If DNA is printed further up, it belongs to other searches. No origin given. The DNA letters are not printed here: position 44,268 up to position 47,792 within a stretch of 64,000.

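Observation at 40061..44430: Decayed second copy of the aroA leader, start codon and 3' end lies downstream of an orphan ADOP permease and is fused to the start of a sigma-54 activator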

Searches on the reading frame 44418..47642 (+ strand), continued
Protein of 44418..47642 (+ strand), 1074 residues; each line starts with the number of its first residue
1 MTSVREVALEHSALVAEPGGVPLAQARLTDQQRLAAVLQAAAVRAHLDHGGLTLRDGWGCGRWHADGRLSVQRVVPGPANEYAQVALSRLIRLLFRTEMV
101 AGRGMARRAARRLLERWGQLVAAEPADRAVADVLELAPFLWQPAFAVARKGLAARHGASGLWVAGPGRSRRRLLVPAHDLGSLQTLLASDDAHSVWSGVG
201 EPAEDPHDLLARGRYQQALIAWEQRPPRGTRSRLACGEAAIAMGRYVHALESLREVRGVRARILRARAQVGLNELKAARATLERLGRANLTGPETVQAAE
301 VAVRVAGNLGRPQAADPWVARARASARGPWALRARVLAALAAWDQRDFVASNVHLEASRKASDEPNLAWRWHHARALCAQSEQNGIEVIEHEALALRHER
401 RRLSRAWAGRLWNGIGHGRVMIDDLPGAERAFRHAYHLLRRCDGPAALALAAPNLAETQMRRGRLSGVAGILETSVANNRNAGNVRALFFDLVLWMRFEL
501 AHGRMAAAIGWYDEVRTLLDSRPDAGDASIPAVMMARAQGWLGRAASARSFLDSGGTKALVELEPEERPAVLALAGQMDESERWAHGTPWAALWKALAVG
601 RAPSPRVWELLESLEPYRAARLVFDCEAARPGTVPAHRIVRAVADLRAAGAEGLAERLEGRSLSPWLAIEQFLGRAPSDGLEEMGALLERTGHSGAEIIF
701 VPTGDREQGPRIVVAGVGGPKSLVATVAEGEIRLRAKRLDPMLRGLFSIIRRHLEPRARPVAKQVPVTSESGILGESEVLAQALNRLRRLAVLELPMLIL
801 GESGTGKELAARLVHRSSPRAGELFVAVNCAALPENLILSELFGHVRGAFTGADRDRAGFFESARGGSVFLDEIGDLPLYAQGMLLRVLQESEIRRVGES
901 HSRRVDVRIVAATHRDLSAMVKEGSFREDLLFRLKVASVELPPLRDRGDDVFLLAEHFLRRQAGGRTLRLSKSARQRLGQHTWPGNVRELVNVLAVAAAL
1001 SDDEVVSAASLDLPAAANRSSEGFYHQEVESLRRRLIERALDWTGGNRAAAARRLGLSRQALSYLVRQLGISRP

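Call 11: find_homologous_proteins(query=window:44418-47642:+, max_evalue=1e-20)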
Query window:44418-47642:+ (1074 aa): 151 proteins with E <= 1e-20 among 8000 candidates; the best 120 are listed.
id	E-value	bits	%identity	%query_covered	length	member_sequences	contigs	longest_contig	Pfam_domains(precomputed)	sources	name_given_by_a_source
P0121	0.0e+0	2333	100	100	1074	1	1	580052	PF00158.33,PF25601.2,PF02954.26,PF14532.13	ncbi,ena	-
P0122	0.0e+0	1123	57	99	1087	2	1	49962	PF00158.33,PF25601.2,PF02954.26,PF12895.14,PF14532.13,PF07728.21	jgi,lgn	-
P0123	4.3e-298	1010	52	98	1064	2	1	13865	PF00158.33,PF25601.2,PF02954.26,PF14532.13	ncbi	-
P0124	7.6e-293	993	53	98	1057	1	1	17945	PF00158.33,PF25601.2,PF02954.26,PF14532.13,PF07728.21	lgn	-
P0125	3.8e-291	987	52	99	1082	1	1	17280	PF00158.33,PF25601.2,PF02954.26,PF14532.13,PF07728.21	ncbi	-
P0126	2.1e-287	975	51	99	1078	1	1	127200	PF00158.33,PF25601.2,PF02954.26,PF14532.13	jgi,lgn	-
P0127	1.0e-268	913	51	99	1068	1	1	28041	PF00158.33,PF25601.2,PF02954.26,PF12895.14,PF14532.13,PF07728.21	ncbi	-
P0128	1.2e-266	906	48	99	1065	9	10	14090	PF00158.33,PF25601.2,PF02954.26,PF14532.13,PF07728.21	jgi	jgi:DNA-binding NtrC family response regulator/tetratricopeptide (TPR) repeat protein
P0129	3.4e-266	904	51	98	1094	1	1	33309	PF00158.33,PF25601.2,PF02954.26,PF14532.13,PF07728.21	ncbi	-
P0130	8.2e-266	903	48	99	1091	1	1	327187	PF00158.33,PF25601.2,PF02954.26,PF14532.13,PF07728.21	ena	-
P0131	1.5e-262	892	47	99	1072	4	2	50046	PF00158.33,PF25601.2,PF02954.26,PF14532.13,PF07728.21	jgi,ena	-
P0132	4.4e-260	884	50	99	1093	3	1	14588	PF00158.33,PF25601.2,PF02954.26,PF13424.13,PF14532.13,PF07728.21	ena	-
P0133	4.1e-258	878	51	99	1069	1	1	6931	PF00158.33,PF25601.2,PF02954.26,PF14532.13,PF07728.21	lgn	-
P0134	8.9e-258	876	49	98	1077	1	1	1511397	PF00158.33,PF25601.2,PF02954.26,PF14532.13,PF07728.21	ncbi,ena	-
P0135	5.3e-257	874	48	99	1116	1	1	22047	PF00158.33,PF25601.2,PF02954.26,PF14532.13,PF07728.21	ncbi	ncbi:MAG: sigma 54-interacting transcriptional regulator [Acidobacteriota bacterium]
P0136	1.6e-255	869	48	100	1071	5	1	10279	PF00158.33,PF25601.2,PF02954.26,PF14532.13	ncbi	ncbi:MAG: sigma 54-interacting transcriptional regulator [Thermoanaerobaculia bacterium]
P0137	1.5e-254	866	51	100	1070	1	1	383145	PF00158.33,PF25601.2,PF02954.26,PF14532.13,PF07728.21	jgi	jgi:DNA-binding NtrC family response regulator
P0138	8.1e-254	863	51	100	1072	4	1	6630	PF00158.33,PF25601.2,PF02954.26,PF14532.13,PF07728.21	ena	-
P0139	4.1e-253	861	48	99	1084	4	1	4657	PF14559.13,PF00158.33,PF25601.2,PF02954.26,PF14532.13,PF07728.21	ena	-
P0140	6.8e-253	860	51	99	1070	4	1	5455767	PF00158.33,PF25601.2,PF02954.26,PF14532.13,PF07728.21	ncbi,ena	-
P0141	1.1e-252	860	50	97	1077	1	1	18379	PF00158.33,PF25601.2,PF02954.26,PF14532.13,PF07728.21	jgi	jgi:DNA-binding NtrC family response regulator/tetratricopeptide (TPR) repeat protein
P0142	6.7e-250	850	49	99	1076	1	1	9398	PF00158.33,PF25601.2,PF02954.26,PF14532.13,PF07728.21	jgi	-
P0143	8.7e-248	843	49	99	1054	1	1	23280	PF00158.33,PF25601.2,PF02954.26,PF14532.13,PF07728.21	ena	-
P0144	7.2e-247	840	49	98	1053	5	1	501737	PF00158.33,PF25601.2,PF14532.13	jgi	jgi:DNA-binding NtrC family response regulator/tetratricopeptide (TPR) repeat protein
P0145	3.7e-245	835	47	99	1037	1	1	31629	PF00158.33,PF25601.2,PF14532.13,PF07728.21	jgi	jgi:DNA-binding NtrC family response regulator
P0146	5.2e-243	828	48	99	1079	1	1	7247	PF00158.33,PF25601.2,PF02954.26,PF14532.13,PF07728.21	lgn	-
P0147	3.0e-241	822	46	99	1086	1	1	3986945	PF00158.33,PF25601.2,PF02954.26,PF14532.13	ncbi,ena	-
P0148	1.5e-240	819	48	99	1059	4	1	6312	PF00158.33,PF25601.2,PF02954.26,PF14532.13,PF07728.21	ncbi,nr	ncbi:MAG TPA: sigma 54-interacting transcriptional regulator [Thermoanaerobaculia bacterium]|nr:sigm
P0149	1.3e-239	816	51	89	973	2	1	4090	PF00158.33,PF25601.2,PF02954.26,PF14532.13,PF07728.21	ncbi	ncbi:MAG: sigma 54-interacting transcriptional regulator, partial [Thermoanaerobaculia bacterium]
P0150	4.0e-239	815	45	99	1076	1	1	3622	PF00158.33,PF25601.2,PF02954.26,PF14532.13,PF07728.21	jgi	-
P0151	1.5e-235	803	46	100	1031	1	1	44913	PF14559.13,PF00158.33,PF25601.2,PF13424.13,PF14532.13,PF07728.21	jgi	jgi:DNA-binding NtrC family response regulator/tetratricopeptide (TPR) repeat protein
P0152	3.5e-235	802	48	99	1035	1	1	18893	PF00158.33,PF25601.2,PF02954.26,PF14532.13,PF07728.21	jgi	jgi:DNA-binding NtrC family response regulator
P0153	3.4e-234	798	48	99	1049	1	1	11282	PF00158.33,PF25601.2,PF13424.13,PF14532.13,PF07728.21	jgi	jgi:DNA-binding NtrC family response regulator/tetratricopeptide (TPR) repeat protein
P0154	5.1e-234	798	44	99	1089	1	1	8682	PF00158.33,PF07724.21,PF25601.2,PF14532.13,PF07728.21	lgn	-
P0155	3.9e-232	792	46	98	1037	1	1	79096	PF00158.33,PF25601.2,PF14532.13,PF07728.21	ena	-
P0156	3.5e-231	788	44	99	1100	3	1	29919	PF14559.13,PF00158.33,PF17874.8,PF25601.2,PF14532.13,PF07728.21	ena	-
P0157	4.9e-230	785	46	97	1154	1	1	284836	PF00158.33,PF25601.2,PF02954.26,PF14532.13,PF07728.21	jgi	jgi:transcriptional regulator with AAA-type ATPase domain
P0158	1.4e-229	783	46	98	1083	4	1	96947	PF00158.33,PF25601.2,PF02954.26,PF14532.13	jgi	jgi:transcriptional regulator with AAA-type ATPase domain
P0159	3.5e-229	782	46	98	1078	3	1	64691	PF00158.33,PF25601.2,PF02954.26,PF14532.13,PF07728.21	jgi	jgi:two-component system NtrC family response regulator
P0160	2.4e-228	779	43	66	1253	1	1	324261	PF00158.33,PF25601.2,PF02954.26,PF14532.13,PF07728.21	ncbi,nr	ncbi:MAG TPA: sigma 54-interacting transcriptional regulator [Thermoanaerobaculia bacterium]|nr:sigm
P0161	1.0e-225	770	46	98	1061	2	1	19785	PF00158.33,PF25601.2,PF02954.26,PF14532.13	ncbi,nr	ncbi:MAG: sigma-54 dependent transcriptional regulator [Acidobacteria bacterium]|nr:sigma-54 depende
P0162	1.1e-224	767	44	99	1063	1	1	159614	PF00158.33,PF25601.2,PF02954.26,PF14532.13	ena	-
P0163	1.5e-224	766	47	91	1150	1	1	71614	PF00158.33,PF25601.2,PF02954.26,PF14532.13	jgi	jgi:transcriptional regulator with AAA-type ATPase domain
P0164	1.8e-222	760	45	100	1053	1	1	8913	PF00158.33,PF25601.2,PF14532.13,PF07728.21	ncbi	ncbi:MAG: sigma 54-interacting transcriptional regulator [Acidobacteriota bacterium]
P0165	1.8e-221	756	46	99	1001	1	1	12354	PF00158.33,PF25601.2,PF14532.13,PF07728.21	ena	-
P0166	7.8e-220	751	45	99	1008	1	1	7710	PF00158.33,PF25601.2,PF02954.26,PF14532.13,PF07728.21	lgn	-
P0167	2.8e-219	749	45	99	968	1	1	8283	PF00158.33,PF25601.2,PF14532.13,PF07728.21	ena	-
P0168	7.4e-219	748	45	99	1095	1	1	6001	PF00158.33,PF25601.2,PF02954.26,PF14532.13,PF07728.21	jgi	jgi:DNA-binding NtrC family response regulator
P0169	1.6e-218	747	46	91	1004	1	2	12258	PF00158.33,PF25601.2,PF02954.26,PF14532.13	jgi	jgi:DNA-binding NtrC family response regulator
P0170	5.9e-217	741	42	64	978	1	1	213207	PF00158.33,PF25601.2,PF02954.26,PF14532.13,PF07728.21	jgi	jgi:two-component system, NtrC family, response regulator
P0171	1.4e-216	740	43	99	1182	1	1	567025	PF00158.33,PF25601.2,PF02954.26,PF14532.13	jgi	jgi:two-component system NtrC family response regulator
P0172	3.7e-216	739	46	99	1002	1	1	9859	PF00158.33,PF25601.2,PF14532.13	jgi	jgi:DNA-binding NtrC family response regulator/tetratricopeptide (TPR) repeat protein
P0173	5.6e-216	738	44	98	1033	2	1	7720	PF00158.33,PF17874.8,PF25601.2,PF02954.26,PF14532.13,PF07728.21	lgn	-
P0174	1.0e-215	737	44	97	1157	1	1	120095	PF00158.33,PF25601.2,PF02954.26,PF14532.13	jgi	jgi:DNA-binding NtrC family response regulator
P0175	1.2e-215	737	45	100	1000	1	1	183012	PF00158.33,PF25601.2,PF02954.26,PF14532.13,PF07728.21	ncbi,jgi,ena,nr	ncbi:MAG TPA: sigma 54-interacting transcriptional regulator [Thermoanaerobaculia bacterium]|nr:sigm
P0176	6.3e-215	735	46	99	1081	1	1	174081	PF00158.33,PF25601.2,PF13424.13,PF14532.13,PF07728.21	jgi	jgi:two-component system, NtrC family, response regulator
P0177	1.1e-214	734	44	97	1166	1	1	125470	PF00158.33,PF25601.2,PF02954.26,PF14532.13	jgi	jgi:DNA-binding NtrC family response regulator/tetratricopeptide (TPR) repeat protein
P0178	3.7e-214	732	45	98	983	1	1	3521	PF00158.33,PF07724.21,PF25601.2,PF02954.26,PF14532.13,PF07728.21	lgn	-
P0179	2.3e-213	729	43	99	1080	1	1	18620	PF00158.33,PF07724.21,PF25601.2,PF02954.26,PF14532.13,PF07728.21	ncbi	ncbi:MAG: sigma 54-interacting transcriptional regulator [Acidobacteriota bacterium]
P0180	4.4e-211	722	44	97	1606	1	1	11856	PF00275.26,PF00158.33,PF25601.2,PF02954.26,PF14532.13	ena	-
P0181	8.5e-210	718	45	94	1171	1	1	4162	PF00158.33,PF25601.2,PF14532.13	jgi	jgi:tetratricopeptide (TPR) repeat protein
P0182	4.6e-209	715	43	97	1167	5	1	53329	PF00158.33,PF25601.2,PF02954.26,PF14532.13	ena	-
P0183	1.9e-208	713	44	99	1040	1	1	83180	PF00158.33,PF17874.8,PF25601.2,PF02954.26,PF14532.13,PF07728.21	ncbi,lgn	ncbi:MAG: sigma 54-interacting transcriptional regulator [Acidobacteriota bacterium]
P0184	4.2e-208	712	44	97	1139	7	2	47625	PF00158.33,PF25601.2,PF02954.26,PF14532.13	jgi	jgi:DNA-binding NtrC family response regulator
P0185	1.3e-207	710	43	97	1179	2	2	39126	PF00158.33,PF25601.2,PF02954.26,PF14532.13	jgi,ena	-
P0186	1.6e-206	707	44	99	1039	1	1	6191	PF00158.33,PF25601.2,PF14532.13,PF07728.21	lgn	-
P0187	1.3e-203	697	42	91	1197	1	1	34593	PF00158.33,PF25601.2,PF02954.26,PF14532.13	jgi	jgi:transcriptional regulator with AAA-type ATPase domain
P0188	1.3e-203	697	44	98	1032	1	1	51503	PF00158.33,PF25601.2,PF02954.26,PF14532.13,PF07728.21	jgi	jgi:DNA-binding NtrC family response regulator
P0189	3.2e-203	696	44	100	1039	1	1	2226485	PF00158.33,PF25601.2,PF14532.13,PF07728.21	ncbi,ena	-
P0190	9.2e-203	694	43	99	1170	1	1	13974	PF00158.33,PF25601.2,PF02954.26,PF14532.13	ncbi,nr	ncbi:MAG TPA: sigma 54-interacting transcriptional regulator [Thermoanaerobaculia bacterium]|nr:sigm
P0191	8.8e-196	671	43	89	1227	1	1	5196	PF00158.33,PF25601.2,PF14532.13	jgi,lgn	jgi:two-component system NtrC family response regulator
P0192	1.2e-194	667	43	89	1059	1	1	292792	PF00158.33,PF25601.2,PF02954.26,PF14532.13,PF07728.21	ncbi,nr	ncbi:MAG: sigma 54-interacting transcriptional regulator [Holophagales bacterium]|nr:sigma 54-intera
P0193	2.0e-174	601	44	80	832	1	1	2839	PF00158.33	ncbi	ncbi:MAG: sigma 54-interacting transcriptional regulator, partial [Thermoanaerobaculia bacterium]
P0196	1.1e-94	336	48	42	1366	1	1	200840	PF00158.33,PF02954.26,PF19300.5,PF00528.28,PF14532.13,PF07728.21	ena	-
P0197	9.4e-78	280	48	30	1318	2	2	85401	PF07714.24,PF00069.32,PF13185.13,PF00158.33,PF25601.2,PF01590.33,PF02954.26,PF18024.8,PF00004.36,PF14532.13,PF07728.21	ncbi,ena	-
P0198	1.3e-76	277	51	28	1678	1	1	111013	PF13185.13,PF13492.13,PF14532.13,PF07728.21,PF14559.13,PF07714.24,PF00069.32,PF00158.33,PF25601.2,PF01590.33,PF02954.26,PF13424.13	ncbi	-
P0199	3.0e-75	272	54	28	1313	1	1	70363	PF00158.33,PF25601.2,PF02954.26,PF14532.13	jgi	jgi:DNA-binding NtrC family response regulator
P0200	2.5e-74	269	50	28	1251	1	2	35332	PF00158.33,PF25601.2,PF14532.13,PF07728.21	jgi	jgi:DNA-binding NtrC family response regulator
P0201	9.5e-74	267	48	28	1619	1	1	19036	PF07714.24,PF00069.32,PF00158.33,PF17874.8,PF25601.2,PF02954.26,PF14532.13,PF07728.21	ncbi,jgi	ncbi:MAG: hypothetical protein RLZZ450_2228 [Pseudomonadota bacterium]|jgi:transcriptional regulator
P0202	2.3e-73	266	49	28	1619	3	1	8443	PF07714.24,PF00069.32,PF13185.13,PF00158.33,PF25601.2,PF01590.33,PF02954.26,PF00004.36,PF14532.13,PF07728.21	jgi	jgi:transcriptional regulator with GAF, ATPase, and Fis domain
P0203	4.5e-73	265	54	28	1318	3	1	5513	PF00158.33,PF25601.2,PF02954.26,PF14532.13,PF07728.21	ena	-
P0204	4.7e-72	262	50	28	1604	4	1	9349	PF07714.24,PF00069.32,PF00158.33,PF25601.2,PF01590.33,PF02954.26,PF00004.36,PF14532.13,PF07728.21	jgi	jgi:serine/threonine-protein kinase PknK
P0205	1.2e-71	260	46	28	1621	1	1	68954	PF13185.13,PF13245.13,PF13492.13,PF00004.36,PF13401.13,PF14532.13,PF07728.21,PF13191.13,PF07714.24,PF00069.32,PF00158.33,PF25601.2,PF01590.33,PF02954.26,PF13424.13,PF25199.2,PF20720.4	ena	-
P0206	6.5e-71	258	45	28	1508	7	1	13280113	PF00069.32,PF13185.13,PF00158.33,PF25601.2,PF01590.33,PF02954.26,PF14532.13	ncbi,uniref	ncbi:sigma 54-interacting transcriptional regulator [Sorangium sp. So ce1504]|uniref:sigma 54-intera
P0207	1.0e-70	257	49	28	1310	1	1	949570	PF00158.33,PF25601.2,PF02954.26,PF14532.13,PF07728.21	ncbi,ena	-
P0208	1.9e-70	256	48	28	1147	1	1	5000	PF00158.33,PF25601.2,PF02954.26,PF14532.13,PF01078.28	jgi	jgi:DNA-binding NtrC family response regulator/tetratricopeptide (TPR) repeat protein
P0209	2.0e-70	256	48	28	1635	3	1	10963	PF07714.24,PF00069.32,PF00158.33,PF25601.2,PF01590.33,PF14532.13,PF07728.21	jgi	jgi:serine/threonine-protein kinase PknK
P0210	2.7e-69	252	48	29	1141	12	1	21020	PF00158.33,PF25601.2,PF02954.26,PF13432.13,PF00004.36,PF14532.13,PF01078.28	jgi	jgi:DNA-binding NtrC family response regulator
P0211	2.9e-69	252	46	28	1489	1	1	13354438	PF00069.32,PF13185.13,PF00158.33,PF25601.2,PF01590.33,PF02954.26,PF14532.13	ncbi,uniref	ncbi:sigma 54-interacting transcriptional regulator [Sorangium sp. So ce1000]|uniref:sigma 54-intera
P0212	3.5e-69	252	50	28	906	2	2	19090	PF00158.33,PF25601.2,PF02954.26,PF14532.13,PF07728.21,PF01078.28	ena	-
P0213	4.0e-69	252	46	28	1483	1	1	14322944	PF00069.32,PF13185.13,PF00158.33,PF25601.2,PF01590.33,PF02954.26,PF14532.13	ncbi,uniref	ncbi:sigma 54-interacting transcriptional regulator [Sorangium sp. So ce861]|uniref:sigma 54-interac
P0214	5.5e-69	251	49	29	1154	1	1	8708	PF00158.33,PF17874.8,PF25601.2,PF02954.26,PF14532.13,PF01078.28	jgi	jgi:DNA-binding NtrC family response regulator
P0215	1.9e-68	250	45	28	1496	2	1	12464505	PF00069.32,PF13185.13,PF00158.33,PF25601.2,PF01590.33,PF02954.26,PF14532.13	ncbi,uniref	ncbi:sigma 54-interacting transcriptional regulator [Sorangium sp. So ce1024]|uniref:sigma 54-intera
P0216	2.6e-68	249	50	28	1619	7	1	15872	PF07714.24,PF00069.32,PF13185.13,PF00158.33,PF25601.2,PF01590.33,PF02954.26,PF13492.13,PF14532.13,PF01078.28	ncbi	-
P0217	3.6e-68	249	48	28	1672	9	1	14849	PF07714.24,PF00069.32,PF13185.13,PF00158.33,PF25601.2,PF01590.33,PF02954.26,PF13492.13,PF14532.13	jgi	-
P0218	8.1e-68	248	48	28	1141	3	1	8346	PF14559.13,PF00158.33,PF25601.2,PF02954.26,PF00004.36,PF14532.13,PF01078.28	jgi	-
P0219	3.2e-67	246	48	28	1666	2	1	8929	PF07714.24,PF00069.32,PF13185.13,PF00158.33,PF25601.2,PF01590.33,PF02954.26,PF03109.23,PF13492.13,PF14532.13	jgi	jgi:transcriptional regulator with GAF, ATPase, and Fis domain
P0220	3.7e-67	245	46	28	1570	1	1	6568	PF06293.21,PF07714.24,PF00069.32,PF00158.33,PF25601.2,PF01590.33,PF02954.26,PF14532.13,PF07728.21,PF13191.13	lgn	-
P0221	4.1e-67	245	49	28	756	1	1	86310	PF00158.33,PF25601.2,PF02954.26,PF14532.13,PF07728.21,PF01078.28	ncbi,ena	-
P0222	1.3e-66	244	45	32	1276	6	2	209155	PF00158.33,PF25601.2,PF02954.26,PF14532.13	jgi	jgi:transcriptional regulator with AAA-type ATPase domain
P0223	1.6e-65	240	50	23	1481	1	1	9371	PF13185.13,PF13492.13,PF00004.36,PF14532.13,PF07728.21,PF07714.24,PF00069.32,PF00158.33,PF25601.2,PF01590.33,PF02954.26,PF13424.13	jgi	jgi:transcriptional regulator with GAF, ATPase, and Fis domain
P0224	2.0e-65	240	48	28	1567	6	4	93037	PF13185.13,PF13384.13,PF13492.13,PF13401.13,PF14532.13,PF07728.21,PF17667.8,PF13191.13,PF07714.24,PF00069.32,PF00158.33,PF17874.8,PF25601.2,PF01590.33,PF02954.26,PF13424.13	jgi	jgi:transcriptional regulator with GAF, ATPase, and Fis domain/tetratricopeptide (TPR) repeat protei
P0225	3.2e-65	239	48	27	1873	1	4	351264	PF13185.13,PF13401.13,PF14532.13,PF07728.21,PF13191.13,PF07714.24,PF00069.32,PF00158.33,PF25601.2,PF01590.33,PF02954.26,PF13424.13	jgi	jgi:transcriptional regulator with GAF, ATPase, and Fis domain/tetratricopeptide (TPR) repeat protei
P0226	1.0e-64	237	45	30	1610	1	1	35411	PF13185.13,PF13492.13,PF00004.36,PF14532.13,PF07728.21,PF07714.24,PF00069.32,PF00158.33,PF25601.2,PF01590.33,PF02954.26,PF13424.13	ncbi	-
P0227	1.5e-64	237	45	29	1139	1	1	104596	PF00158.33,PF25601.2,PF02954.26,PF00004.36,PF14532.13,PF07728.21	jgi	jgi:DNA-binding NtrC family response regulator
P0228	2.1e-64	236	45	27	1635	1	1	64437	PF13185.13,PF13492.13,PF14532.13,PF07728.21,PF06293.21,PF07714.24,PF00069.32,PF00158.33,PF25601.2,PF01590.33,PF02954.26,PF00515.35,PF01636.30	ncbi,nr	ncbi:MAG: sigma 54-interacting transcriptional regulator [Deltaproteobacteria bacterium]|nr:sigma 54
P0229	1.5e-63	233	45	28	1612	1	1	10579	PF00069.32,PF13185.13,PF00158.33,PF25601.2,PF01590.33,PF02954.26,PF13424.13,PF13492.13,PF14532.13,PF07728.21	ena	-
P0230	1.5e-63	233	45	29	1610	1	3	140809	PF13185.13,PF13492.13,PF14532.13,PF07728.21,PF07714.24,PF00069.32,PF00158.33,PF25601.2,PF01590.33,PF02954.26,PF13424.13,PF01078.28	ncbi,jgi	jgi:transcriptional regulator with GAF, ATPase, and Fis domain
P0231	3.2e-63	232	43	28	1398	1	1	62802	PF00069.32,PF13185.13,PF00158.33,PF25601.2,PF01590.33,PF02954.26,PF14532.13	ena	-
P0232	1.8e-62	230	47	30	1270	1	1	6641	PF00158.33,PF25601.2,PF02954.26,PF14532.13,PF07728.21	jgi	jgi:DNA-binding NtrC family response regulator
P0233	7.3e-62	228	44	28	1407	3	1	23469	PF00004.36,PF13401.13,PF14532.13,PF07728.21,PF13191.13,PF00158.33,PF17874.8,PF25601.2,PF02954.26,PF13424.13,PF13181.13,PF07719.24,PF13556.13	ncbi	-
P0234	7.9e-62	228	45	28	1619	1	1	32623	PF13185.13,PF13492.13,PF14532.13,PF17667.8,PF07714.24,PF00069.32,PF00158.33,PF17874.8,PF25601.2,PF01590.33,PF02954.26,PF00515.35,PF13424.13,PF13181.13,PF07719.24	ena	-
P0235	9.8e-62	227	42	30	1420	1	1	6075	PF13185.13,PF13492.13,PF14532.13,PF01163.29,PF07728.21,PF07714.24,PF00069.32,PF00158.33,PF25601.2,PF01590.33,PF02954.26,PF03109.23,PF13424.13,PF13432.13,PF01636.30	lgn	-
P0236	1.2e-61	227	45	29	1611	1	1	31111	PF13185.13,PF13492.13,PF14532.13,PF07728.21,PF07714.24,PF00069.32,PF00158.33,PF25601.2,PF01590.33,PF02954.26,PF13424.13,PF01078.28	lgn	-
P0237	1.6e-61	227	47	28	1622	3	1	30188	PF13185.13,PF13492.13,PF13401.13,PF14532.13,PF07728.21,PF13191.13,PF14559.13,PF07714.24,PF00069.32,PF00158.33,PF17874.8,PF25601.2,PF01590.33,PF02954.26,PF00515.35,PF13424.13,PF14938.13,PF13432.13,PF07719.24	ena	-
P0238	1.8e-61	227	44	29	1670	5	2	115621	PF07714.24,PF00069.32,PF13185.13,PF00158.33,PF17874.8,PF25601.2,PF01590.33,PF02954.26,PF13424.13,PF14532.13,PF07728.21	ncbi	-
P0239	2.9e-61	226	45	28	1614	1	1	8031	PF07714.24,PF00069.32,PF13185.13,PF00158.33,PF25601.2,PF01590.33,PF02954.26,PF13492.13,PF13401.13,PF14532.13,PF07728.21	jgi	jgi:transcriptional regulator with GAF, ATPase, and Fis domain/tetratricopeptide (TPR) repeat protei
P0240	5.1e-61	225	46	28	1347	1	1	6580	PF00158.33,PF25601.2,PF02954.26,PF13401.13,PF14532.13,PF07728.21,PF05621.18,PF13191.13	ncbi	ncbi:MAG: sigma 54-interacting transcriptional regulator [Candidatus Rokuibacteriota bacterium]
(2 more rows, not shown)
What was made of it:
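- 44418..47642 (+): Sigma-54-dependent activator (1074 aa), intact, with no Shine-Dalgarno of its own. Full-length homologues at 57-44% identity (call 11).
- P0180 is a fused aroA-activator gene call (call 11).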
